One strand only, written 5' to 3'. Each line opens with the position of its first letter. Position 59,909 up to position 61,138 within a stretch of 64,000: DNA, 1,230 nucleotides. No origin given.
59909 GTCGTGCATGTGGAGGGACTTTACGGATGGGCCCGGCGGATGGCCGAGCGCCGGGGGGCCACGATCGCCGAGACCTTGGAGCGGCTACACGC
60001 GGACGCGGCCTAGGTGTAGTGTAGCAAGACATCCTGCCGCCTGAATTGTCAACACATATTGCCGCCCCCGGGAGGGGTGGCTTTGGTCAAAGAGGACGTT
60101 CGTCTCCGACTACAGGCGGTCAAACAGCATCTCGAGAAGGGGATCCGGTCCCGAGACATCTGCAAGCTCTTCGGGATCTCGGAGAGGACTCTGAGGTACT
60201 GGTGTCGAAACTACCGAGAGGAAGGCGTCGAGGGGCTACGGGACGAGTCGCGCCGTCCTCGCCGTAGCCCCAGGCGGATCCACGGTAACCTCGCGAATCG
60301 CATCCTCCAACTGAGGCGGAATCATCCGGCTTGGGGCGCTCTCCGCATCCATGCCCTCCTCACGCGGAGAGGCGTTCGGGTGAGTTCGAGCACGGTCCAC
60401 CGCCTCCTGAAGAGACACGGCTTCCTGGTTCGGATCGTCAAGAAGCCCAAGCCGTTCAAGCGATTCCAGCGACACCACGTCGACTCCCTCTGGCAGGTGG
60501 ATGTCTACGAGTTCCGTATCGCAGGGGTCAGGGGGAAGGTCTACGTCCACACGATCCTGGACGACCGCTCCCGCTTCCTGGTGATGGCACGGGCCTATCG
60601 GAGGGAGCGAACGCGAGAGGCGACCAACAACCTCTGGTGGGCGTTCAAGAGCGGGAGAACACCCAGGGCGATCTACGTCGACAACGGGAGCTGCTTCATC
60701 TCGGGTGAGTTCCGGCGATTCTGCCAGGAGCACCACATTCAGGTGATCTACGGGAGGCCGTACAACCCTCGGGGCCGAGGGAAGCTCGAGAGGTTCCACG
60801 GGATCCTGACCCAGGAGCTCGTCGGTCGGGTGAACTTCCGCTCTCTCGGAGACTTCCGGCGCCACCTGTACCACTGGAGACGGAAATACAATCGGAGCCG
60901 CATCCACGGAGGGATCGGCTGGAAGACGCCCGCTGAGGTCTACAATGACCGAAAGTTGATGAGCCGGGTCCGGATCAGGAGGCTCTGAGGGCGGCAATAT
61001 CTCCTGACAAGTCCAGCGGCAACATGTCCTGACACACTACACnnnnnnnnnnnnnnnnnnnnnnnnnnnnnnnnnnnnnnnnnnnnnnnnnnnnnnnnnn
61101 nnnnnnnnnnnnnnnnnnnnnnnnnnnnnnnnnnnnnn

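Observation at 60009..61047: IS481-family element inserted exactly on the shared CCTAGG that holds the stop codons of two convergent genes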

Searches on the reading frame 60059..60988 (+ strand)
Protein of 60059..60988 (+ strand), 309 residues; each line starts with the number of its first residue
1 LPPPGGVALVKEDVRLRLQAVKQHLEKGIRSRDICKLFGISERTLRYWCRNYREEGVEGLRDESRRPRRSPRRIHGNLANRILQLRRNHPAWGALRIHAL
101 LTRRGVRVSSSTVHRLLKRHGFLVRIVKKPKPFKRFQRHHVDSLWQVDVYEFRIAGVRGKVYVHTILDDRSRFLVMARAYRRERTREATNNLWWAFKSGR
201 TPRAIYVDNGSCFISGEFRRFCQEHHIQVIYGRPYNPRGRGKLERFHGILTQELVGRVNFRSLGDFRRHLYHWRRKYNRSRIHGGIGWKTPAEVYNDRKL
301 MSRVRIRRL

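Call 4: search_protein_families(library=pfam, proteins=[window:60059-60988:+], max_evalue=0.01)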
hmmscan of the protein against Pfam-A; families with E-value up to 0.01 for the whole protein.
window:60059-60988:+ (309 aa): 15 families
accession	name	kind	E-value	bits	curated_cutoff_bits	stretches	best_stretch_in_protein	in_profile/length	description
PF00665.32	rve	-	3e-21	76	32.6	1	139-237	2-102/102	Integrase core domain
PF13565.12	HTH_32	-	2.3e-17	63.7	33.7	1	44-117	1-73/73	Homeodomain-like domain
PF13518.12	HTH_28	-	1.2e-15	57.7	25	1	17-68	2-52/52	Helix-turn-helix domain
PF13683.12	rve_3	-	3.4e-15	56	26.5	1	226-291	2-67/67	Integrase core domain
PF13384.12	HTH_23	-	5.1e-12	45.7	24.6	1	13-61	3-50/50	Homeodomain-like domain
PF13551.12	HTH_29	-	1.6e-09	38.2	28.1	1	17-74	1-58/64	Winged helix-turn helix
PF01527.26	HTH_Tnp_1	-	9e-09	35.9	24.1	1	16-63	11-57/75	Transposase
PF13276.12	HTH_21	-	1.1e-08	35.5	28.1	1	78-129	6-59/60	HTH-like domain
PF13011.12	LZ_Tnp_IS481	-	1.8e-06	28.6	22.2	1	27-87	24-84/85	leucine-zipper of insertion element IS481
PF13592.12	HTH_33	-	1.2e-05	25.2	25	1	91-122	4-36/60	Winged helix-turn helix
PF06056.18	Terminase_5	-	0.00025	21.3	20.3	1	27-60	12-45/58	Putative ATPase subunit of terminase (gpP-like)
PF01498.24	HTH_Tnp_Tc3_2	-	0.00043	20.9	31.5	1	81-129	3-51/72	Transposase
PF00376.29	MerR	-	0.00048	20.3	28.2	1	33-48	4-19/38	MerR family regulatory protein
PF12728.13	HTH_17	-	0.0048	17.6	27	0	32-51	5-24/51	Helix-turn-helix domain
PF07592.17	DDE_Tnp_ISAZ013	-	0.0051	16.3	26.9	1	96-135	27-66/308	Rhodopirellula transposase DDE domain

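Call 5: search_protein_families(library=ncbifam, proteins=[window:60059-60988:+], max_evalue=0.01)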
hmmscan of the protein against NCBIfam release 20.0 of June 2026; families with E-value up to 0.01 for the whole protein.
window:60059-60988:+ (309 aa): 7 families
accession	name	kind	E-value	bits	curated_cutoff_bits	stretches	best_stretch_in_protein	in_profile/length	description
NF033577.2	transpos_IS481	equivalog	4.4e-78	262.7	224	1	17-295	2-284/284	IS481 family transposase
NF033516.0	transpos_IS3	equivalog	1.3e-47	162.8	160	1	20-294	93-368/369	IS3 family transposase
NF033545.0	transpos_IS630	equivalog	4e-23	82.3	100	1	17-132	1-120/299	IS630 family transposase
NF033594.2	transpos_ISNCY_2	equivalog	9.6e-22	77.6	250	1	21-255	3-251/368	ISNCY family transposase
NF033546.1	transpos_IS21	equivalog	3.1e-20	72.9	160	1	22-296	2-283/294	IS21 family transposase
NF033587.1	transpos_IS6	equivalog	1e-07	31.9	125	1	97-211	28-134/202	IS6 family transposase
NF033563.0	transpos_IS30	equivalog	2.3e-06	27.5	80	1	154-257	141-243/267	IS30 family transposase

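Call 9: find_homologous_proteins(query=window:60059-60988:+, max_evalue=1e-10)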
Query window:60059-60988:+ (309 aa): 344 proteins with E <= 1e-10 among 1345 candidates; the best 120 are listed.
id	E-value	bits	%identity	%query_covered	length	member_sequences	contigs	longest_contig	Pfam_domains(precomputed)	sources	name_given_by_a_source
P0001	3.5e-200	682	100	97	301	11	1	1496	PF00665.33,PF13384.13,PF13551.13,PF13011.12,PF01527.27,PF13518.13,PF13592.13,PF13683.13,PF13565.13,PF13276.13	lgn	-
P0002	2.9e-180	617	90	98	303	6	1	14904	PF00665.33,PF13384.13,PF13551.13,PF13011.12,PF01527.27,PF13518.13,PF13592.13,PF13683.13,PF13565.13,PF13276.13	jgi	-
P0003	9.1e-170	582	86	94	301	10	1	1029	PF00665.33,PF13384.13,PF13551.13,PF13011.12,PF01527.27,PF13518.13,PF01498.25,PF13683.13,PF13565.13,PF13276.13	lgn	-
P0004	4.3e-168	577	84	97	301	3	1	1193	PF00665.33,PF13384.13,PF13551.13,PF13011.12,PF01527.27,PF13518.13,PF06056.19,PF13683.13,PF13565.13,PF13276.13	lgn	-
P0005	5.1e-167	573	83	97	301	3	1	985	PF12728.14,PF00665.33,PF13384.13,PF13551.13,PF01527.27,PF13518.13,PF01498.25,PF13683.13,PF13565.13,PF13276.13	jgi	jgi:putative transposase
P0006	5.6e-166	570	83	97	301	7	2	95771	PF00665.33,PF13384.13,PF13551.13,PF13011.12,PF01527.27,PF13518.13,PF13683.13,PF13565.13,PF13276.13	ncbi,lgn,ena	-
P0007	5.6e-166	570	83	97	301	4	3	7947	PF00665.33,PF13384.13,PF13551.13,PF13011.12,PF01527.27,PF13518.13,PF01498.25,PF06056.19,PF13683.13,PF13565.13,PF13276.13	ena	-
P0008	1.7e-165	568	83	99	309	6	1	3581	PF00665.33,PF13384.13,PF13518.13,PF13683.13,PF13565.13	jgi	jgi:transposase InsO family protein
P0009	1.8e-165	568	83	97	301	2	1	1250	PF00665.33,PF13384.13,PF13551.13,PF13011.12,PF01527.27,PF13518.13,PF01498.25,PF13683.13,PF13565.13,PF13276.13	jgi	jgi:putative transposase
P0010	2.3e-164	564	83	97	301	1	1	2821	PF00665.33,PF13384.13,PF13551.13,PF13011.12,PF01527.27,PF13518.13,PF01498.25,PF13683.13,PF13565.13,PF13276.13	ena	-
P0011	2.6e-164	564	81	97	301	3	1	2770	PF00665.33,PF13384.13,PF13551.13,PF13011.12,PF01527.27,PF13518.13,PF01498.25,PF13542.13,PF13683.13,PF13565.13,PF13276.13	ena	-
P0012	1.1e-163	562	82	98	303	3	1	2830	PF00665.33,PF13384.13,PF13551.13,PF13011.12,PF01527.27,PF13518.13,PF13683.13,PF13565.13,PF13276.13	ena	-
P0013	1.5e-163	562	82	95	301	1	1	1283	PF00665.33,PF13384.13,PF13551.13,PF13011.12,PF01527.27,PF13518.13,PF13683.13,PF13565.13,PF13276.13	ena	-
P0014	3.3e-163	561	81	97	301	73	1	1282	PF00665.33,PF13384.13,PF13551.13,PF13011.12,PF01527.27,PF13518.13,PF06056.19,PF13683.13,PF13565.13,PF13276.13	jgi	jgi:putative transposase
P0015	2.1e-162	558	82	97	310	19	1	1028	PF00665.33,PF13384.13,PF13551.13,PF01527.27,PF13518.13,PF01498.25,PF13683.13,PF13565.13,PF13276.13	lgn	-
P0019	4.1e-161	554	80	98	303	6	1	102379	PF00665.33,PF13384.13,PF13551.13,PF13011.12,PF01527.27,PF13518.13,PF01498.25,PF13683.13,PF13565.13,PF13276.13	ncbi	-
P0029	4.3e-158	544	79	97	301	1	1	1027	PF12728.14,PF00665.33,PF13384.13,PF13551.13,PF13011.12,PF01527.27,PF13518.13,PF13683.13,PF13565.13,PF13276.13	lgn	-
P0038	3.2e-153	528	78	94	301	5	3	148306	PF00665.33,PF13384.13,PF13551.13,PF01527.27,PF13518.13,PF01498.25,PF13683.13,PF13565.13,PF13276.13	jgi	jgi:putative transposase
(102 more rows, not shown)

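Call 10: find_encoding_contigs(protein=P0001, flank=10000, max_places=10)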
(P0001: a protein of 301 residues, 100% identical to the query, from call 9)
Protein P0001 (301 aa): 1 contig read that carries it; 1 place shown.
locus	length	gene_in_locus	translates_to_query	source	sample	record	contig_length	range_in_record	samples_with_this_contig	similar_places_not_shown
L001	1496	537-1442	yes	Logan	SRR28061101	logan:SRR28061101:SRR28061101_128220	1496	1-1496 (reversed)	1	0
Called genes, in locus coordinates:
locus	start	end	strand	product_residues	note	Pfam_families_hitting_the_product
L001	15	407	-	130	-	-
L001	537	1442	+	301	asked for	PF01527:HTH_Tnp_1 (weak), PF13384:HTH_23, PF13518:HTH_28, PF13551:HTH_29, PF13565:HTH_32, PF13276:HTH_21, PF00665:rve, PF13683:rve_3, +2 more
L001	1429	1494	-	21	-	?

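Call 18: find_encoding_contigs(protein=P0150, flank=4000, max_places=10)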
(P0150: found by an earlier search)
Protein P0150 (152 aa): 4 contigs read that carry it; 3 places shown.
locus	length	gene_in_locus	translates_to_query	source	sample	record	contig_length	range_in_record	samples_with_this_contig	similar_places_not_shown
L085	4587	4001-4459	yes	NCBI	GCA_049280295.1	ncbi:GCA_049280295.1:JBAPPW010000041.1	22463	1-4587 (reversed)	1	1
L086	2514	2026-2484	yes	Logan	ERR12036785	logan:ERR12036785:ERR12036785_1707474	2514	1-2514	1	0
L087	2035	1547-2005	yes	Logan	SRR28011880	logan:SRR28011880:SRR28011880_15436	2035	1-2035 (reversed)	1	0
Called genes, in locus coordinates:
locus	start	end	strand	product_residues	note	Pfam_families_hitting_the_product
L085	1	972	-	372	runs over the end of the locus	PF01926:MMR_HSR1, PF02421:FeoB_N, PF16897:MMR_HSR1_Xtn, PF02824:TGS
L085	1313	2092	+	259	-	PF09754:PAC2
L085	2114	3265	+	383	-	PF02636:Methyltransf_28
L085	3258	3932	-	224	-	-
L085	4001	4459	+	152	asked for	PF01751:Toprim (weak)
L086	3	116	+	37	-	?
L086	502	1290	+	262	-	PF02636:Methyltransf_28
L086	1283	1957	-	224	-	-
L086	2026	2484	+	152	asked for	PF01751:Toprim (weak)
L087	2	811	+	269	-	?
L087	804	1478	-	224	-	-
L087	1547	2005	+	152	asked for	PF01751:Toprim (weak)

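Call 21: find_related_loci(query=window:60083-60988:+, collection=metagenome_contigs, flank=3000)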
Query window:60083-60988:+ (301 aa) in metagenome_contigs; peptide patterns used: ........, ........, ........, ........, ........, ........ (x = any residue, [..] = any of these).
104 stretches matched a pattern; 13 encode a relative of the query (tblastn E <= 1e-3); 13 distinct loci.
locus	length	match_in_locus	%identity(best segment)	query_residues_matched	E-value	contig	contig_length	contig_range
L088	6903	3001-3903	89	1-301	3e-173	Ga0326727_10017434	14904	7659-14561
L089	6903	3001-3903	89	1-301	4e-173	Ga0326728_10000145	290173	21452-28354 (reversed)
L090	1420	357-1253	81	1-299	0e+0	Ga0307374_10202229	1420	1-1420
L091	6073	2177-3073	81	1-299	3e-162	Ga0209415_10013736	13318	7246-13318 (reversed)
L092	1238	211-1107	83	1-299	2e-169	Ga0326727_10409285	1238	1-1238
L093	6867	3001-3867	80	1-289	1e-148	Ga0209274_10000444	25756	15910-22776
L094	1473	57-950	77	1-298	1e-161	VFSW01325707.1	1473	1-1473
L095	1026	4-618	80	95-299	1e-117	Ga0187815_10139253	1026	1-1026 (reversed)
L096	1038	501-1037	92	1-179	2e-109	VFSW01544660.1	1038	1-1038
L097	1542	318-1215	80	1-299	2e-125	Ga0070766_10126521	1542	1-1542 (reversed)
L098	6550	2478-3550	70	1-300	1e-75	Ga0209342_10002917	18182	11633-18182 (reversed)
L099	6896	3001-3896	80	1-299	9e-126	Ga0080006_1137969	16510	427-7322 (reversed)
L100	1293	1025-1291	84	1-89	5e-47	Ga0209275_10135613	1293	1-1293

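Call 27: find_encoding_contigs(protein=P0006, flank=6000, max_places=4)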
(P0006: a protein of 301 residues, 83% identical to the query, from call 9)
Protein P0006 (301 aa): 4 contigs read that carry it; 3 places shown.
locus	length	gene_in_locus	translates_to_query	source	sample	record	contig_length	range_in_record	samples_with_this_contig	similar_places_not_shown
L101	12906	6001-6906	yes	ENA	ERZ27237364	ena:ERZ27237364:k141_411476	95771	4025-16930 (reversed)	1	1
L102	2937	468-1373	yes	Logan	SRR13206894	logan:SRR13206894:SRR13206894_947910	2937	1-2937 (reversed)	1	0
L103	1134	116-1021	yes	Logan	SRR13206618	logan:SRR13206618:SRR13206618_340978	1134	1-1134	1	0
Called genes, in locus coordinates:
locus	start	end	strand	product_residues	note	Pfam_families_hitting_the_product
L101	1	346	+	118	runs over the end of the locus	PF02635:DsrE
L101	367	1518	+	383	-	PF07992:Pyr_redox_2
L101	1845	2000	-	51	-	PF18029:Glyoxalase_6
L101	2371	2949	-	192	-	PF01872:RibD_C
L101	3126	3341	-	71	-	-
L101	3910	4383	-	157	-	PF12680:SnoaL_2 (weak)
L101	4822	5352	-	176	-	PF13302:Acetyltransf_3, PF13420:Acetyltransf_4 (weak), PF00583:Acetyltransf_1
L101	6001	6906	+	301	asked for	PF01527:HTH_Tnp_1, PF13384:HTH_23, PF13518:HTH_28, PF13551:HTH_29, PF13565:HTH_32, PF13276:HTH_21, PF00665:rve, PF13683:rve_3, +1 more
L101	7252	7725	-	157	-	-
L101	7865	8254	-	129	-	PF00903:Glyoxalase, PF22677:Ble-like_N (weak), PF18029:Glyoxalase_6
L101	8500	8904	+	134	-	PF00903:Glyoxalase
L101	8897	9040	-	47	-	-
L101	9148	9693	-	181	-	PF04978:MST, PF05163:DinB, PF12867:DinB_2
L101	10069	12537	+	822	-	-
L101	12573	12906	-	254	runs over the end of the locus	PF01902:Diphthami_syn_2_N, PF28410:Diphthami_syn_2_C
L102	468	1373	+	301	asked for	PF01527:HTH_Tnp_1, PF13384:HTH_23, PF13518:HTH_28, PF13551:HTH_29, PF13565:HTH_32, PF13276:HTH_21, PF00665:rve, PF13683:rve_3, +1 more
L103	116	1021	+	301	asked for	PF01527:HTH_Tnp_1, PF13384:HTH_23, PF13518:HTH_28, PF13551:HTH_29, PF13565:HTH_32, PF13276:HTH_21, PF00665:rve, PF13683:rve_3, +1 more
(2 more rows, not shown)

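Call 28: find_encoding_contigs(protein=P0019, flank=6000, max_places=4)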
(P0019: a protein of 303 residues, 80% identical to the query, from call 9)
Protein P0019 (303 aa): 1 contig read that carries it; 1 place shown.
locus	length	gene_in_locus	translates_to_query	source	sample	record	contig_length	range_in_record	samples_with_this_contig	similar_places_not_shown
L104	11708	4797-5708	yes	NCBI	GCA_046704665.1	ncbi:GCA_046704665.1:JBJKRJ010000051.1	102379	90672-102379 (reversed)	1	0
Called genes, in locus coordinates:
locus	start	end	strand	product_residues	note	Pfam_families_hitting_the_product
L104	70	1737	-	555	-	PF01609:DDE_Tnp_1 (weak)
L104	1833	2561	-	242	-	PF13005:zf-IS66 (weak), PF03050:DDE_Tnp_IS66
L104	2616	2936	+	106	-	-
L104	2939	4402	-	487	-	-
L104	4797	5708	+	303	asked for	PF01527:HTH_Tnp_1 (weak), PF13011:LZ_Tnp_IS481 (weak), PF13384:HTH_23, PF13518:HTH_28, PF13551:HTH_29, PF13565:HTH_32, PF00665:rve, PF13683:rve_3, +2 more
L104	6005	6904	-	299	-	PF13404:HTH_AsnC-type (weak), PF13412:HTH_24 (faint)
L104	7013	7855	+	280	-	PF00903:Glyoxalase, PF13669:Glyoxalase_4 (faint), PF18029:Glyoxalase_6 (faint), PF22677:Ble-like_N (weak), PF00903:Glyoxalase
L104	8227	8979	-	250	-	PF07336:ABATE, PF11706:zf-CGNR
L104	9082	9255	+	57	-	PF04945:YHS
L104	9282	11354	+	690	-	PF04945:YHS (weak), PF00122:E1-E2_ATPase, PF00702:Hydrolase, PF08282:Hydrolase_3 (faint)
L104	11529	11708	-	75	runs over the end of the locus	-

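Call 29: find_encoding_contigs(protein=P0038, flank=6000, max_places=4)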
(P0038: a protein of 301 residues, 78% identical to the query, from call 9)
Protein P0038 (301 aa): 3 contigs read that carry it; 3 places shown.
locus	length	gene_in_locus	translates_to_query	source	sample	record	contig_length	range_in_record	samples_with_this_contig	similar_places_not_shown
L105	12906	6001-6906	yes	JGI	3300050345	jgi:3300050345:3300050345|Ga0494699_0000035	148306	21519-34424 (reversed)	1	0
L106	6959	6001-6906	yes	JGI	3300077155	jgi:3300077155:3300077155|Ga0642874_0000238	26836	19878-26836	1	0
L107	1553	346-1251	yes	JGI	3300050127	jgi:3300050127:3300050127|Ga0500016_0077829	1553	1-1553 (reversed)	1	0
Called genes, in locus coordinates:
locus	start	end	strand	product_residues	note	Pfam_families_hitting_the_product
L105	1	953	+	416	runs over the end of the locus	-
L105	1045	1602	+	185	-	PF00583:Acetyltransf_1, PF13673:Acetyltransf_10 (weak), PF13508:Acetyltransf_7, PF08445:FR47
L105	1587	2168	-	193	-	PF08002:DUF1697 (weak)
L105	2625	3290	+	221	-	-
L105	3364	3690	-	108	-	PF01638:HxlR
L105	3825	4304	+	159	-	PF01451:LMWPc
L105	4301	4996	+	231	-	PF00230:MIP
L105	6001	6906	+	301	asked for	PF01527:HTH_Tnp_1 (weak), PF13384:HTH_23, PF13518:HTH_28, PF13551:HTH_29, PF13565:HTH_32, PF01498:HTH_Tnp_Tc3_2 (weak), PF00665:rve, PF13683:rve_3, +1 more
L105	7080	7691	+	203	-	-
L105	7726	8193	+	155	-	-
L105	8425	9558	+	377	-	PF00091:Tubulin, PF12327:FtsZ_C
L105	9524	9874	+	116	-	-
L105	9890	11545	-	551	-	-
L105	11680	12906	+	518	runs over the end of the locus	PF02142:MGS, PF01808:AICARFT_IMPCHas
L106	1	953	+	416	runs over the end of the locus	-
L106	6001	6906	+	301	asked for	PF01527:HTH_Tnp_1 (weak), PF13384:HTH_23, PF13518:HTH_28, PF13551:HTH_29, PF13565:HTH_32, PF01498:HTH_Tnp_Tc3_2 (weak), PF00665:rve, PF13683:rve_3, +1 more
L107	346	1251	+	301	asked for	PF01527:HTH_Tnp_1 (weak), PF13384:HTH_23, PF13518:HTH_28, PF13551:HTH_29, PF13565:HTH_32, PF01498:HTH_Tnp_Tc3_2 (weak), PF00665:rve, PF13683:rve_3, +1 more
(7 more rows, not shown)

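Call 31: find_homologous_proteins(query=L001:15-407:-, max_evalue=0.00001)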
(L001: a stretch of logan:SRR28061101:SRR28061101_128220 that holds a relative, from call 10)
Query L001:15-407:- (130 aa): 4 proteins with E <= 0.00001 among 216 candidates.
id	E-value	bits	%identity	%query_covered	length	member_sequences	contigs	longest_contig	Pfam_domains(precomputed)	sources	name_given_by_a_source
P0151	6.5e-79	280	100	100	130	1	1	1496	-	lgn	-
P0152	2.8e-60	220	81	100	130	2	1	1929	-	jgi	jgi:hypothetical protein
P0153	1.3e-51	192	71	100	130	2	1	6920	-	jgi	jgi:hypothetical protein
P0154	6.2e-48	180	70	100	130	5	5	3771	-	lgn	-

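Call 32: find_encoding_contigs(protein=P0153, flank=5000, max_places=3)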
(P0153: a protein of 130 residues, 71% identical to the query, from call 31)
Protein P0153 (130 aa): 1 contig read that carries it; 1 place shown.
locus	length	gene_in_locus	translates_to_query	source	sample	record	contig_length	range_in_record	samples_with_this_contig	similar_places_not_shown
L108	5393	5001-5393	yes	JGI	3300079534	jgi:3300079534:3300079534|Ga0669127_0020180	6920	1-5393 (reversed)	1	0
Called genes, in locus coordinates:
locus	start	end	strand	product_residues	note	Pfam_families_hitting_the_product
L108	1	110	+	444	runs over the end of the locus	-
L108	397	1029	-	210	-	PF02627:CMD (weak)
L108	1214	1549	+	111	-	PF01022:HTH_5, PF12802:MarR_2 (weak), PF12840:HTH_20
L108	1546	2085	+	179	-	PF10604:Polyketide_cyc2, PF08327:AHSA1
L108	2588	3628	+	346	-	-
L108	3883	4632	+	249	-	PF01909:NTP_transf_2, PF18765:Polbeta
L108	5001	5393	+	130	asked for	?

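Call 33: find_encoding_contigs(protein=P0152, flank=5000, max_places=3)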
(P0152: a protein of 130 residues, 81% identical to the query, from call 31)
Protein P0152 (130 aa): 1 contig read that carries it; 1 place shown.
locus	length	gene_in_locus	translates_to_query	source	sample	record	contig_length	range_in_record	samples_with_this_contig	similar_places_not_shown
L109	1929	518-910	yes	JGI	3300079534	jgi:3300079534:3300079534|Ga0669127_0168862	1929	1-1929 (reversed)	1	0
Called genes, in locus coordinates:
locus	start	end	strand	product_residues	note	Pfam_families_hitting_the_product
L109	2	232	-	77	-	?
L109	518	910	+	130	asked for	-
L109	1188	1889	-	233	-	PF00561:Abhydrolase_1 (weak), PF12697:Abhydrolase_6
